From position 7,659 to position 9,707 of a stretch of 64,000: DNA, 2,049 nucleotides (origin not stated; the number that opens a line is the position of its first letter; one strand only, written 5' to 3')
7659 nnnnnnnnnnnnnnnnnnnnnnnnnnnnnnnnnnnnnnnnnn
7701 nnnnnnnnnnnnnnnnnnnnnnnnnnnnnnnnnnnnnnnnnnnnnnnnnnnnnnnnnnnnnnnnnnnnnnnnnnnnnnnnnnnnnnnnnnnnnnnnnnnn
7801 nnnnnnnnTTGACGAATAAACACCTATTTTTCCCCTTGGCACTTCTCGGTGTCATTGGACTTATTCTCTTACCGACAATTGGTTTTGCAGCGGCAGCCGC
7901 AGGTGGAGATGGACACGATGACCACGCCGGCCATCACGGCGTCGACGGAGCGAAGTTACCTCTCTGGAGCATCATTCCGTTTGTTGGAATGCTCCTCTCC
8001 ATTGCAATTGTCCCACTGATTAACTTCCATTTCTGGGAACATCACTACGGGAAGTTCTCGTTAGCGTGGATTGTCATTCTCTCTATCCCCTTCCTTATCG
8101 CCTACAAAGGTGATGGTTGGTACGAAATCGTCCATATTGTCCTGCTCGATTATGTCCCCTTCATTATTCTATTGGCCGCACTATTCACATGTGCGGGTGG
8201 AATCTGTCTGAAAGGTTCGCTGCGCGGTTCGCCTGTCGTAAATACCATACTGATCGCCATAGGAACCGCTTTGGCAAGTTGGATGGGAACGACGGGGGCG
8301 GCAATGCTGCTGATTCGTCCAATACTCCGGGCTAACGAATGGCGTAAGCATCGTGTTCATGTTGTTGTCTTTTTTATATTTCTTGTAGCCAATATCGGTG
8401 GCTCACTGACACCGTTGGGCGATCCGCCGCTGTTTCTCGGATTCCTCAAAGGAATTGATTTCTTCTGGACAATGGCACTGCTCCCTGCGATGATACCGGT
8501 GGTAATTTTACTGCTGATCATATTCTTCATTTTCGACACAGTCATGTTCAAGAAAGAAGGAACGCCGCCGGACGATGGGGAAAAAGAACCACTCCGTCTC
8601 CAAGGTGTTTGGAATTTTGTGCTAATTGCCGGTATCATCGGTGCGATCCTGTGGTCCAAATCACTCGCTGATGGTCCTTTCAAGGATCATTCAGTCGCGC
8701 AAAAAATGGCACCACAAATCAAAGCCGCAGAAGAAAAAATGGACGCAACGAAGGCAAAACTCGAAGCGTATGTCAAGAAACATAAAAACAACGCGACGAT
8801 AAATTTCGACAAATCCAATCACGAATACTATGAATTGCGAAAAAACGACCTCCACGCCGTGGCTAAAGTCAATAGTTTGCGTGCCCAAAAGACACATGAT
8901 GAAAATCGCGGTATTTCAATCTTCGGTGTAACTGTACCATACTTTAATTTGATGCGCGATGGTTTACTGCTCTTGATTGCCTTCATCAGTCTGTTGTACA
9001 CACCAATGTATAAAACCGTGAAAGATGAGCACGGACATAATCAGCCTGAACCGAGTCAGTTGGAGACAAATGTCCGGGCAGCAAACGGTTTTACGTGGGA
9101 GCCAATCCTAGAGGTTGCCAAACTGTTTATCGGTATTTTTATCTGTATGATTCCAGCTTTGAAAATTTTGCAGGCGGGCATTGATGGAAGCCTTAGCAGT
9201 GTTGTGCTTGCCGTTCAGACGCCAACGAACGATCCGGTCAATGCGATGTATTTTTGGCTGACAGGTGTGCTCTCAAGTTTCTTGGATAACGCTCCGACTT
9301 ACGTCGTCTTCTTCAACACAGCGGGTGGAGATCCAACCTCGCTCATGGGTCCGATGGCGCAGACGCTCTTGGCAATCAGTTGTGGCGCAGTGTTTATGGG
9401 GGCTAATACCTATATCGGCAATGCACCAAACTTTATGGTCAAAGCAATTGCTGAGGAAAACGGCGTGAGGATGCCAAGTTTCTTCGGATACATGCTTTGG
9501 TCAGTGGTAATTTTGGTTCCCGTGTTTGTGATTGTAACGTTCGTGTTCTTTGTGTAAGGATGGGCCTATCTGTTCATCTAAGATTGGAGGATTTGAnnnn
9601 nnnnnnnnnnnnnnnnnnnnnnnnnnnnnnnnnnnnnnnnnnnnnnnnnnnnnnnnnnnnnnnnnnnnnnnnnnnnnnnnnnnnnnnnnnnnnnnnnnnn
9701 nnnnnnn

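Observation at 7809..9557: NhaD/ArsB-superfamily permease encoded between nuoM and nuoN, with His-rich N-terminus and a coiled-coil insert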

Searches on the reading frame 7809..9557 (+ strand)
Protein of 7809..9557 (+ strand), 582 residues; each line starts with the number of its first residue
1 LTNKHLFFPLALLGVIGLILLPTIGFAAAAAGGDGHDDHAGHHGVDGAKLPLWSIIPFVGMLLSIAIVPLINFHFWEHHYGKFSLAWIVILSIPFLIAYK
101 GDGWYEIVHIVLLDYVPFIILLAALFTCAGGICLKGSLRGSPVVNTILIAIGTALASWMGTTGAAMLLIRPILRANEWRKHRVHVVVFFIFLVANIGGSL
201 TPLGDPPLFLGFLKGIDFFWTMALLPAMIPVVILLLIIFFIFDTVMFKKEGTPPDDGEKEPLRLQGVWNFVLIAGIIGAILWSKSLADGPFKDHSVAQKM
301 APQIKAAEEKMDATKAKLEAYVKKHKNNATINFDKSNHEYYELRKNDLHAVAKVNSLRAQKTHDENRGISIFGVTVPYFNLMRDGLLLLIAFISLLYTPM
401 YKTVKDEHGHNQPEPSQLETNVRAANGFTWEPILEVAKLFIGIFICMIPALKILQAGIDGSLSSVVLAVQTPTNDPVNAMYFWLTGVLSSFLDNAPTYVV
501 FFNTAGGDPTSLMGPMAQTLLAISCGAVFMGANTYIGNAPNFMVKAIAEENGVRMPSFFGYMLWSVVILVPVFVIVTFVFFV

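Call 3: search_protein_families(library=pfam, proteins=[window:7809-9557:+], max_evalue=0.01)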
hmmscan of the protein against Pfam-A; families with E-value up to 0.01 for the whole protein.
window:7809-9557:+ (582 aa): 2 families
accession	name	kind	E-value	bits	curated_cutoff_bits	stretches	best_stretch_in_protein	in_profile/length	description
PF16980.11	CitMHS_2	-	6.9e-178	592.3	25.7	2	48-290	2-248/448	Putative citrate transport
PF03600.22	CitMHS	-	1.1e-13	51.5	31.9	2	140-502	74-311/336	Citrate transporter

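Call 4: search_protein_families(library=ncbifam, proteins=[window:7809-9557:+], max_evalue=0.01)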
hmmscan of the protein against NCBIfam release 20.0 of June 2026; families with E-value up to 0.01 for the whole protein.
window:7809-9557:+ (582 aa): 1 family
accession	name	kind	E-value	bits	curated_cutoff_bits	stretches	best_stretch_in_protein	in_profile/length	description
TIGR00785.1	dass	subfamily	3.4e-05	22.7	198.6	1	159-255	119-228/444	DASS family sodium-coupled anion symporter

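Call 11: find_homologous_proteins(query=window:7809-9554:+, max_evalue=0.00001)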
Query window:7809-9554:+ (582 aa): 8000 proteins with E <= 0.00001 among 8000 candidates; the best 120 are listed.
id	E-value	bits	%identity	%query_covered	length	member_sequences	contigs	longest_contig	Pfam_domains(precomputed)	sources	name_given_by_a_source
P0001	0.0e+0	1298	98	100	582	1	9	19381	PF16980.12,PF03600.23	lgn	-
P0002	0.0e+0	1296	98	100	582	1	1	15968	PF16980.12,PF03600.23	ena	-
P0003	0.0e+0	1278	95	100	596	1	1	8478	PF16980.12,PF03600.23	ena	-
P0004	0.0e+0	1277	96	100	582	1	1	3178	PF16980.12,PF03600.23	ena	-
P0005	0.0e+0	1276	98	98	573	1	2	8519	PF16980.12,PF03600.23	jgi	jgi:Na+/H+ antiporter NhaD/arsenite permease-like protein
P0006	0.0e+0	1273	95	98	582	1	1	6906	PF16980.12,PF03600.23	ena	-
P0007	0.0e+0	1268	96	100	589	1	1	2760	PF16980.12,PF03600.23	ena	-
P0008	0.0e+0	1267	96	98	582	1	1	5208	PF16980.12,PF03600.23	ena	-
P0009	0.0e+0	1257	93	98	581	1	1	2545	PF16980.12,PF03600.23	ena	-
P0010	0.0e+0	1255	95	98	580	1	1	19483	PF16980.12,PF03600.23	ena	-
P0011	0.0e+0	1253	94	98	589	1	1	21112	PF16980.12,PF03600.23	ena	-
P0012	0.0e+0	1252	94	98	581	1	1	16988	PF16980.12,PF03600.23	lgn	-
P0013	0.0e+0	1251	94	100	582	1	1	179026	PF16980.12,PF03600.23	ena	-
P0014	0.0e+0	1248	94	100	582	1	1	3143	PF16980.12,PF03600.23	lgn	-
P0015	0.0e+0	1248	94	100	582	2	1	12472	PF16980.12,PF03600.23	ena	-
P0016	0.0e+0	1248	95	98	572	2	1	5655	PF16980.12,PF03600.23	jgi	jgi:Na+/H+ antiporter NhaD/arsenite permease-like protein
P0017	0.0e+0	1245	92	98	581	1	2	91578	PF16980.12,PF03600.23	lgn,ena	-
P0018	0.0e+0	1244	92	98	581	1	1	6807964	PF16980.12,PF03600.23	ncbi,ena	-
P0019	0.0e+0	1243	92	98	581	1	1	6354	PF16980.12,PF03600.23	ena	-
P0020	0.0e+0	1243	93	100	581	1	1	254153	PF16980.12,PF03600.23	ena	-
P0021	0.0e+0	1242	93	98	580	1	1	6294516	PF16980.12,PF03600.23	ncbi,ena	-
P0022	0.0e+0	1242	92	98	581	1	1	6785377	PF16980.12,PF03600.23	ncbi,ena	-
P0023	0.0e+0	1241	93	100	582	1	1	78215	PF16980.12,PF03600.23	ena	-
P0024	0.0e+0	1240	93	98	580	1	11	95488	PF16980.12,PF03600.23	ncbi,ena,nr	ncbi:sodium:proton antiporter [Candidatus Poribacteria bacterium]|nr:sodium:proton antiporter [Candi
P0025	0.0e+0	1239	93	100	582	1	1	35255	PF16980.12,PF03600.23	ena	-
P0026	0.0e+0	1239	92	98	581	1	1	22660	PF16980.12,PF03600.23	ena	-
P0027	0.0e+0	1239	93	98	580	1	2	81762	PF16980.12,PF03600.23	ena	-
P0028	0.0e+0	1239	93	100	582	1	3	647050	PF16980.12,PF03600.23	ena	-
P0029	0.0e+0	1238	93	98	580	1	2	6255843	PF16980.12,PF03600.23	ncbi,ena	-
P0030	0.0e+0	1236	92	98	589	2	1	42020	PF16980.12,PF03600.23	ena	-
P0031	0.0e+0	1235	91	98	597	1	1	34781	PF16980.12,PF03600.23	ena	-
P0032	0.0e+0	1234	93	100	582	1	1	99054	PF16980.12,PF03600.23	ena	-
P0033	0.0e+0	1234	93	98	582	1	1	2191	PF16980.12,PF03600.23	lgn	-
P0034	0.0e+0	1234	93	98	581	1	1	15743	PF16980.12,PF03600.23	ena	-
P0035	0.0e+0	1233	92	98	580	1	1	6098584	PF16980.12,PF03600.23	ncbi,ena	-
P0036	0.0e+0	1231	93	98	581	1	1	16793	PF16980.12,PF03600.23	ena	-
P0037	0.0e+0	1231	92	100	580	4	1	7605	PF16980.12,PF03600.23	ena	-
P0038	0.0e+0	1230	92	98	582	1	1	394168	PF16980.12,PF03600.23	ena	-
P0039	0.0e+0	1230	92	98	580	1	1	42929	PF16980.12,PF03600.23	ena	-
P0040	0.0e+0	1229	92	98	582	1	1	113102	PF16980.12,PF03600.23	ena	-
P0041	0.0e+0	1222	92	98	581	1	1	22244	PF16980.12,PF03600.23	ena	-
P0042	0.0e+0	1221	91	98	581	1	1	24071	PF16980.12,PF03600.23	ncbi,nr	ncbi:sodium:proton antiporter [Candidatus Poribacteria bacterium]|nr:MAG: sodium:proton antiporter [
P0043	0.0e+0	1220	91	98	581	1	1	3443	PF16980.12,PF03600.23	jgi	-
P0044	0.0e+0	1219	92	98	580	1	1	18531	PF16980.12,PF03600.23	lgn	-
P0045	0.0e+0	1213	91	98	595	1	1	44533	PF16980.12,PF03600.23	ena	-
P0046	0.0e+0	1211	90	98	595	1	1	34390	PF16980.12,PF03600.23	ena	-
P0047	0.0e+0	1210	90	98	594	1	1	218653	PF16980.12,PF03600.23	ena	-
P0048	0.0e+0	1208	89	98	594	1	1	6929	PF16980.12,PF03600.23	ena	-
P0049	0.0e+0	1208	91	98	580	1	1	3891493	PF16980.12,PF03600.23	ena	-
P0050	0.0e+0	1206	86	98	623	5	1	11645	PF16980.12,PF03600.23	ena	-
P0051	0.0e+0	1203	90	97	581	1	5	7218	PF16980.12,PF03600.23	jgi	jgi:Na+/H+ antiporter NhaD/arsenite permease-like protein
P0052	0.0e+0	1203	88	100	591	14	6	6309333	PF16980.12,PF03600.23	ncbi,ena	-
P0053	0.0e+0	1202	89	98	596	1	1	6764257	PF16980.12,PF03600.23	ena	-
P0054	0.0e+0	1201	90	98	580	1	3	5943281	PF16980.12,PF03600.23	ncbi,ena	-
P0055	0.0e+0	1200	89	98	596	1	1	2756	PF16980.12,PF03600.23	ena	-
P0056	0.0e+0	1198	90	97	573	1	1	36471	PF16980.12,PF03600.23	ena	-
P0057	0.0e+0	1198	89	98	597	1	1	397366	PF16980.12,PF03600.23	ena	-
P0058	0.0e+0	1196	88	98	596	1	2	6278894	PF16980.12,PF03600.23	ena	-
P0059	0.0e+0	1193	90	98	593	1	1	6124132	PF16980.12,PF03600.23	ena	-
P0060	0.0e+0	1193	92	96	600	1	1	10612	PF16980.12,PF03600.23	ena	-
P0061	0.0e+0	1189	89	98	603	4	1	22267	PF16980.12,PF03600.23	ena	-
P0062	0.0e+0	1186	88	98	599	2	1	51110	PF16980.12,PF03600.23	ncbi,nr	ncbi:hypothetical protein C6502_00390 [Candidatus Poribacteria bacterium]|nr:MAG: hypothetical prote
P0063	0.0e+0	1186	85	98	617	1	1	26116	PF16980.12,PF03600.23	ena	-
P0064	0.0e+0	1185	88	98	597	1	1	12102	PF16980.12,PF03600.23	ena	-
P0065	0.0e+0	1181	86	98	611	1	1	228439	PF16980.12,PF03600.23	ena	-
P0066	0.0e+0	1181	87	98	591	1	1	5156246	PF16980.12,PF03600.23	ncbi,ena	-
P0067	0.0e+0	1180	88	97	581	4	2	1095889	PF16980.12,PF03600.23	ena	-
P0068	0.0e+0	1180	85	96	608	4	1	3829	PF16980.12,PF03600.23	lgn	-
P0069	0.0e+0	1179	88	98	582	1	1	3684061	PF16980.12,PF03600.23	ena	-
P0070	0.0e+0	1179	89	91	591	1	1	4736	PF16980.12,PF03600.23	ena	-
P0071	0.0e+0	1179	88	98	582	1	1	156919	PF16980.12,PF03600.23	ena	-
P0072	0.0e+0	1176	88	100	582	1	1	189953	PF16980.12,PF03600.23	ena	-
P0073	0.0e+0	1176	86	97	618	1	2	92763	PF16980.12,PF03600.23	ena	-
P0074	0.0e+0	1175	89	90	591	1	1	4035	PF16980.12,PF03600.23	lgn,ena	-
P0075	0.0e+0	1174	88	100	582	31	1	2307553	PF16980.12,PF03600.23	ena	-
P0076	0.0e+0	1171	88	100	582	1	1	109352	PF16980.12,PF03600.23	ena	-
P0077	0.0e+0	1167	86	100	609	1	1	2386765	PF16980.12,PF03600.23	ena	-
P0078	0.0e+0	1166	84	100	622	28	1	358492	PF16980.12,PF03600.23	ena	-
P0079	0.0e+0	1165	87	98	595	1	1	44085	PF16980.12,PF03600.23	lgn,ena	-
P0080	0.0e+0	1164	84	98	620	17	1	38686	PF16980.12,PF03600.23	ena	-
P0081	0.0e+0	1163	85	100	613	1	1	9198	PF16980.12,PF03600.23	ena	-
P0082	0.0e+0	1163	87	98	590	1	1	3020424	PF16980.12,PF03600.23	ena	-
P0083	0.0e+0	1163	88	97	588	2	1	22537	PF16980.12,PF03600.23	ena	-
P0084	0.0e+0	1155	86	98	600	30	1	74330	PF16980.12,PF03600.23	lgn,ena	-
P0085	0.0e+0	1152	83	100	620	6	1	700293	PF16980.12,PF03600.23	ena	-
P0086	0.0e+0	1151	83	100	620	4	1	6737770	PF16980.12,PF03600.23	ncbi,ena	-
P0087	0.0e+0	1150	86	96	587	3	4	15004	PF16980.12,PF03600.23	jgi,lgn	jgi:Na+/H+ antiporter NhaD/arsenite permease-like protein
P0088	0.0e+0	1147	83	100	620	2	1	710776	PF16980.12,PF03600.23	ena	-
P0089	0.0e+0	1147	86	97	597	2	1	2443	PF16980.12,PF03600.23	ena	-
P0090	0.0e+0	1141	83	98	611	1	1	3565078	PF16980.12,PF03600.23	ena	-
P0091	0.0e+0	1138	83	98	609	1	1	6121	PF16980.12,PF03600.23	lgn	-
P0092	0.0e+0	1125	85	98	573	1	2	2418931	PF16980.12,PF03600.23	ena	-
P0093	0.0e+0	1099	86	92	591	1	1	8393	PF16980.12,PF03600.23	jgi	jgi:Na+/H+ antiporter NhaD/arsenite permease-like protein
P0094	0.0e+0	1082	84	95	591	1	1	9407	PF16980.12,PF03600.23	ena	-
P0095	0.0e+0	1059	88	90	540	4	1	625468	PF16980.12,PF03600.23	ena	-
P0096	5.4e-298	1008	80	92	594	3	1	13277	PF16980.12,PF03600.23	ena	-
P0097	1.6e-292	990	78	92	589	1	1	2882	PF16980.12,PF03600.23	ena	-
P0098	5.9e-292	988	77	95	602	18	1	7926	PF16980.12,PF03600.23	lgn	-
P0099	9.3e-292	987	78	92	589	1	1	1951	PF16980.12,PF03600.23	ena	-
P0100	1.2e-291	987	78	92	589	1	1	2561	PF16980.12,PF03600.23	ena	-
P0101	1.2e-291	987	78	94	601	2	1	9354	PF16980.12,PF03600.23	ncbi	-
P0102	1.4e-291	987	78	92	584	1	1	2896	PF16980.12,PF03600.23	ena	-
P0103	1.7e-291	986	78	92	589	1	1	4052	PF16980.12,PF03600.23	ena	-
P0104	2.0e-291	986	78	92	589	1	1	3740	PF16980.12,PF03600.23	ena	-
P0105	2.3e-291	986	78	92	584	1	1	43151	PF16980.12,PF03600.23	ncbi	-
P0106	2.7e-291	986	78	92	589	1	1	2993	PF16980.12,PF03600.23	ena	-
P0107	4.4e-291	985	77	95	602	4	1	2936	PF16980.12,PF03600.23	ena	-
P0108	7.5e-291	984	76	95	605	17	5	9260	PF16980.12,PF03600.23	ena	-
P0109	2.3e-290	983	77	92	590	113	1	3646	PF16980.12,PF03600.23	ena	-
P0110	7.3e-290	981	78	92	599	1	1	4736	PF16980.12,PF03600.23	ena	-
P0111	1.2e-288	977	88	83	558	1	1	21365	PF16980.12,PF03600.23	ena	-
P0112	7.4e-272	922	74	93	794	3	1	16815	PF16980.12,PF03600.23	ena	-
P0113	1.8e-271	920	74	94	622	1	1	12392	PF16980.12,PF03600.23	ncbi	-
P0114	8.9e-271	918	72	99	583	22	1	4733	PF16980.12,PF03600.23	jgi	jgi:Na+/H+ antiporter NhaD/arsenite permease-like protein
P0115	1.3e-270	918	75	92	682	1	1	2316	PF16980.12,PF03600.23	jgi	jgi:Na+/H+ antiporter NhaD/arsenite permease-like protein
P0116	6.4e-270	915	71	99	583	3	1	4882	PF16980.12,PF03600.23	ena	-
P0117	6.9e-269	912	72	95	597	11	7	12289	PF16980.12,PF03600.23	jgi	jgi:Na+/H+ antiporter NhaD/arsenite permease-like protein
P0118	5.5e-268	909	73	95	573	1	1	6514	PF16980.12,PF03600.23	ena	-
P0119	1.3e-267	908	74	95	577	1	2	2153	PF16980.12,PF03600.23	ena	-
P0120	1.7e-266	904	73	95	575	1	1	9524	PF16980.12,PF03600.23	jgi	-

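Call 17: search_solved_structures(query=window:7809-9554:+, max_evalue=1)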
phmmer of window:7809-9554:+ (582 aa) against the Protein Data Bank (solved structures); distinct sequences matched with E-value up to 1: 3.
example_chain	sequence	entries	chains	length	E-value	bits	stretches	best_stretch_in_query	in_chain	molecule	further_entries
3ihv_A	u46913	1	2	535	0.28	13.1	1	288-348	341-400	SusD homolog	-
6qii_B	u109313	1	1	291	0.41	12.6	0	268-318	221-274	Coenzyme F420 hydrogenase subunit beta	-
6qgr_B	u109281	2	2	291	0.81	11.6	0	268-316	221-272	Coenzyme F420 hydrogenase subunit beta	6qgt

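Call 19: search_protein_representatives(protein=window:7809-9554:+)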
Query: 582 residues. Proteins with E-value up to 0.001 (for the whole library): 4262; up to 1e-10: 2704; up to 1e-30: 926. The best 150 are listed.
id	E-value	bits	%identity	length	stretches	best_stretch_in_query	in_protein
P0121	4.0e-148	511.3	59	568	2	333-582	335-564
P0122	1.2e-143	496.6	58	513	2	36-284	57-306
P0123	7.2e-131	454.3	57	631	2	25-286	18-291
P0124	1.7e-130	453.1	54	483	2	21-283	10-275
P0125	2.4e-129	449.3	56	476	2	40-286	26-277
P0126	6.0e-128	444.7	54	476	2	25-283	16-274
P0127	1.1e-126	440.6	58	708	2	47-281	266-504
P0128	2.9e-126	439.1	54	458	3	46-284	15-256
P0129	5.8e-126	438.1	56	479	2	41-285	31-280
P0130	2.2e-124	432.9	54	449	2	42-289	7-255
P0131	1.3e-123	430.4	55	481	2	45-283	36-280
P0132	3.6e-123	428.9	58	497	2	42-284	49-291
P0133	1.5e-120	420.3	54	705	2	35-282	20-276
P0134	4.8e-119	415.3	46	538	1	47-580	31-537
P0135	1.2e-118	414.0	54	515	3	22-252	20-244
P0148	4.0e-102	359.4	54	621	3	98-282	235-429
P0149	3.4e-101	356.3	55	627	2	47-281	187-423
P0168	1.6e-94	334.4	52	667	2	38-281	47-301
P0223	4.6e-82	293.2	51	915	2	422-581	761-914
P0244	3.5e-79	283.7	49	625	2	32-282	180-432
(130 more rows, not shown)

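Call 21: find_related_loci(query=A1, collection=genome_contigs, flank=6000)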
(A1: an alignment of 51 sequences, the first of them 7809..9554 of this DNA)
Query A1 (582 aa) in genome_contigs; peptide patterns used: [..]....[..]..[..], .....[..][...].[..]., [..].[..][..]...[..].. (x = any residue, [..] = any of these).
600 stretches matched a pattern (row limit reached: there are more); 600 encode a relative of the query (tblastn E <= 1e-3); the best 80 are kept; 80 distinct loci.
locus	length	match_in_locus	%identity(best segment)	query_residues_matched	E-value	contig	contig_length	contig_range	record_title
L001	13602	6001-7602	78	45-581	0e+0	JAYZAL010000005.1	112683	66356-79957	MAG: Candidatus Poribacteria bacterium isolate XB_MAG1182 DB_MAG1182_0005, whole genome shotgun sequence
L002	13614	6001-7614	70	45-582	0e+0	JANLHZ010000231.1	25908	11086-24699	MAG: Planctomycetota bacterium isolate S40-2 k99_268249, whole genome shotgun sequence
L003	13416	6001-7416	50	39-580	3e-143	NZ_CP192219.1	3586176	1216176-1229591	Halodesulfovibrio aestuarii strain DSM 17919 chromosome, complete genome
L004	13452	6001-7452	46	26-582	8e-137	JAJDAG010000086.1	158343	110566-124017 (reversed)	MAG: candidate division KSB1 bacterium isolate OFTM72 OFTM72_85, whole genome shotgun sequence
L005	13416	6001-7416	46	23-569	2e-130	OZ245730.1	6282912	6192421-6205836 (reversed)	MAG: Calditrichia bacterium isolate b0d004ed-fac9-4c7c-be48-ce0904fd85ed genome assembly, chromosome: 1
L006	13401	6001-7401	45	39-569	5e-127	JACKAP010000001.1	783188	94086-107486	MAG: Calditrichia bacterium isolate HK-STAS-CALD-2 HK-STAS-CALD-2_1, whole genome shotgun sequence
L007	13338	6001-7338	46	45-582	6e-125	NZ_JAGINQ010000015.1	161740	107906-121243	Azospirillum soli strain CC-LY788 Ga0451091_15, whole genome shotgun sequence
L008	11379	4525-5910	43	38-582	6e-119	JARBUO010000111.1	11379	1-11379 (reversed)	MAG: Bacillota bacterium isolate L_E1_T20_C_bin.72 scaffold_8628, whole genome shotgun sequence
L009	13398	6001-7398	41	41-581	4e-118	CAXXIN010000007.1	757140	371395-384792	MAG: Negativicutes bacterium isolate 83deffcd-e23c-43a8-b56c-eeb2f7c44ec8 genome assembly, contig: contig_7, whole genom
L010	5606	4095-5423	45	45-582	3e-115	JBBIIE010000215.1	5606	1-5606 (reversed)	MAG: Geminicoccaceae bacterium isolate BQF270218_bin_130 NODE_3405_length_5606_cov_2.56215, whole genome shotgun sequenc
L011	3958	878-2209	41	47-582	7e-102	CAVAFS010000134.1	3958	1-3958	Bulleidia sp. isolate H07600-L1_cleanbin_000051 genome assembly, contig: Spades_H07600-L1_contig_10211, whole genome sho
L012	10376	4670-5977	37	52-581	2e-97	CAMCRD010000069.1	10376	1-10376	MAG: Candidatus Finniella inopinata isolate MsE-30apr19-54 genome assembly, contig: MsE-30apr19-C10961, whole genome sho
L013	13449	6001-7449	58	15-580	6e-98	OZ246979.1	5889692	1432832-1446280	MAG: Candidatus Poribacteria bacterium isolate b1f05427-043e-45ba-8b49-4d0e3d1ba290 genome assembly, chromosome: 1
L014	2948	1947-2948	60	18-443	2e-98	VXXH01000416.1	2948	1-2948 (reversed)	MAG: Candidatus Poribacteria bacterium isolate SB0668_bin_37 NODE_13518_length_2948_cov_4.081576, whole genome shotgun s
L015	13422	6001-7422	55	11-582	5e-96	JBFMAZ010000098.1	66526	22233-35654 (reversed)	MAG: Thermodesulfobacteriota bacterium isolate MAG151 MAG151_98, whole genome shotgun sequence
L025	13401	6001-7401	56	21-580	8e-90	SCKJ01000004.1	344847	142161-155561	Candidatus Neomarinimicrobiota bacterium strain TS1B10-1 T1B10-1_8, whole genome shotgun sequence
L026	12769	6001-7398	59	33-581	3e-89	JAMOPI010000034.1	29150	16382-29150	MAG: Candidatus Desulfofervidaceae bacterium isolate 4559-240_metabat1_scaf2bin.031 4559-240_scaffold_734_c1, whole geno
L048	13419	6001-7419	51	1-580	3e-81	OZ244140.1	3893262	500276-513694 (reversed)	MAG: Balneola sp. isolate 309f8196-daba-491b-809f-a5851e72f20d genome assembly, chromosome: 1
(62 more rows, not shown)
